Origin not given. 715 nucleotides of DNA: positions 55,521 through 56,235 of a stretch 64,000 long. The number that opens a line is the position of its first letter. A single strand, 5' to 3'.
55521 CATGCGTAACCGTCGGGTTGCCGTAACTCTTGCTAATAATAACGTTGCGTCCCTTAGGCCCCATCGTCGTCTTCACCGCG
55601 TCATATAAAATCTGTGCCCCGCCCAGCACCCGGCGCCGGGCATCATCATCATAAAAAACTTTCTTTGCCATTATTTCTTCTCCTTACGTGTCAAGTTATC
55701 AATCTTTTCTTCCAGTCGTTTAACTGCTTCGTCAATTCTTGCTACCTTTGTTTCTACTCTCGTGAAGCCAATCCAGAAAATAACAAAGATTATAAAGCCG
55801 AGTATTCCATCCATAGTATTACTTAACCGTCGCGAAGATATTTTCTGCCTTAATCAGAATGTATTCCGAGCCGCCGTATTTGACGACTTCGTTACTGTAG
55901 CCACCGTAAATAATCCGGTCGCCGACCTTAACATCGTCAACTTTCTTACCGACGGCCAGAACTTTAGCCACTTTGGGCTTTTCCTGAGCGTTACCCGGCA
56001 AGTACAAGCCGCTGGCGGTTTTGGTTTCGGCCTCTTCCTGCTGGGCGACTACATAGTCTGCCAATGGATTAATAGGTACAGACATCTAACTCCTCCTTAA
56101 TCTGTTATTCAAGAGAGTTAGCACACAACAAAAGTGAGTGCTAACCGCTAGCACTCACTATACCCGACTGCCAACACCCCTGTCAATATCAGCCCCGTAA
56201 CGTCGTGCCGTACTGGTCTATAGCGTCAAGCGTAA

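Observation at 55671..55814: A 47-aa membrane mini-protein gene inserted between groES and groEL, translationally coupled (TAATG) to groEL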

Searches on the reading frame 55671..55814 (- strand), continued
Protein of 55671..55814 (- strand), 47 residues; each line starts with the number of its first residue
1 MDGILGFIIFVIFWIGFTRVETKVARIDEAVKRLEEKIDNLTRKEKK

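Call 53: predict_structure(alignment_id=A4)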
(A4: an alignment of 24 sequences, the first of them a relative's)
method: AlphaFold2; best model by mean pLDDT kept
length: 47 residues; sequences in the alignment: 24
mean_pLDDT: 84.8   pTM: 0.39
mean pLDDT of the five models: 84.8, 80.3, 79.8, 79.0, 76.8
residues with pLDDT >= 90: 13; 70-90: 30; 50-70: 4; < 50: 0
segments of 3 or more residues with pLDDT < 50: none
pLDDT, mean of each block of 10 residues (from residue 1): 88 89 85 88 69
secondary structure, 60 per line:
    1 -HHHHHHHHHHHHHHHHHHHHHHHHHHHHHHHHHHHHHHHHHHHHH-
elements in order: H2-46
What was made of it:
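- AlphaFold2 predicts a single helix, residues 2-46, pLDDT 84.8 (call 53).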

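Call 77: search_solved_structures(query=A4, max_evalue=10)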
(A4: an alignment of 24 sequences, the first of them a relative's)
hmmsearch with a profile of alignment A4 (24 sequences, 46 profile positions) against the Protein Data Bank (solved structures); distinct sequences matched with E-value up to 10: 41.
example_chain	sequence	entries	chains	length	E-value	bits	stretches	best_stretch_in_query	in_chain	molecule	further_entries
6l8v_A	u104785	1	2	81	0.045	16.6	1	20-42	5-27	Apoptosis regulator BAX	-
8svk_A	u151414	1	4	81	0.055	16.3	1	21-43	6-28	Apoptosis regulator BAX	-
4uf2_B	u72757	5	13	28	0.078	15.8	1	21-42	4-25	Apoptosis regulator BAX | Uncharacterized protein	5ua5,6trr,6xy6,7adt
8srx_B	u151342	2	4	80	0.096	15.5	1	21-43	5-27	Apoptosis regulator BAX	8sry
8g1t_A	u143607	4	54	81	0.096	15.5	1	21-42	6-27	Apoptosis regulator BAX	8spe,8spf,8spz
5kj7_C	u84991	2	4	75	0.1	15.4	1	19-40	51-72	Synaptosomal-associated protein 25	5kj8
2n1t_C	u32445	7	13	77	0.11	15.4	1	19-40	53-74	Synaptosomal-associated protein 25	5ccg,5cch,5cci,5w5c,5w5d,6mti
1n7s_C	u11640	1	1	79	0.11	15.4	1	19-40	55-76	SNAP-25A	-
1urq_C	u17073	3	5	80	0.11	15.3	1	19-40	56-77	SYNAPTOSOMAL-ASSOCIATED PROTEIN 25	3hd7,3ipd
3pk1_B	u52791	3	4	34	0.12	15.3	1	21-43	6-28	Apoptosis regulator BAX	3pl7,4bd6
1sfc_C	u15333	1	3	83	0.12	15.2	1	19-40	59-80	PROTEIN (SNAP-25B)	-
3rk2_C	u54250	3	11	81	0.18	14.7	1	19-40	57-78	Synaptosomal-associated protein 25 | SNAP25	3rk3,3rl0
1kil_C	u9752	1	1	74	0.18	14.7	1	19-40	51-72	SNAP-25 N-terminal SNARE motif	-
5low_D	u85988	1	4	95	0.28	14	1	19-40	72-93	Synaptosomal-associated protein 25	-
5w5z_A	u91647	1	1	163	0.3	14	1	22-42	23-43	Apoptosis regulator BAX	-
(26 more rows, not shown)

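Call 78: search_protein_families(library=phrogs, alignment_id=A4, max_evalue=0.01)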
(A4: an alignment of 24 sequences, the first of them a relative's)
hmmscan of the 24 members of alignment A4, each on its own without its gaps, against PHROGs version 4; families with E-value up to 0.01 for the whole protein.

A. member 1, P0001 (47 aa): 0 families

B. families by the number of members that match (of 24 scanned): 3 families
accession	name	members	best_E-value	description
phrog_12220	-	1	0.002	-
phrog_16654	-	1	0.0032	-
phrog_21503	-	1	0.0081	-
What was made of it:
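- On Type I toxin / holin-like small hydrophobic proteins: No significant PHROGs match (call 78).
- There are no phage-family or defence-like matches (call 78).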

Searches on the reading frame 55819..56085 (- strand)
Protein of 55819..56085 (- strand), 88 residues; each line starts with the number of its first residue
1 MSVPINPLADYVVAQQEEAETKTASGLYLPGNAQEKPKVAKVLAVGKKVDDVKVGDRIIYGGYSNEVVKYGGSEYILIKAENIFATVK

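Call 4: search_protein_families(library=pfam, proteins=[window:55819-56085:-], max_evalue=1)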
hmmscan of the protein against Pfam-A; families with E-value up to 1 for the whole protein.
window:55819-56085:- (88 aa): 2 families
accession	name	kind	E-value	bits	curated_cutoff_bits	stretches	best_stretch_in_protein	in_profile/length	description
PF00166.26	Cpn10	-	3.9e-22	78.5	21.1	1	5-86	2-92/93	Chaperonin 10 Kd subunit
PF08240.17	ADH_N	-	0.047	14.4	23.5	1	39-60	41-62/104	Alcohol dehydrogenase GroES-like domain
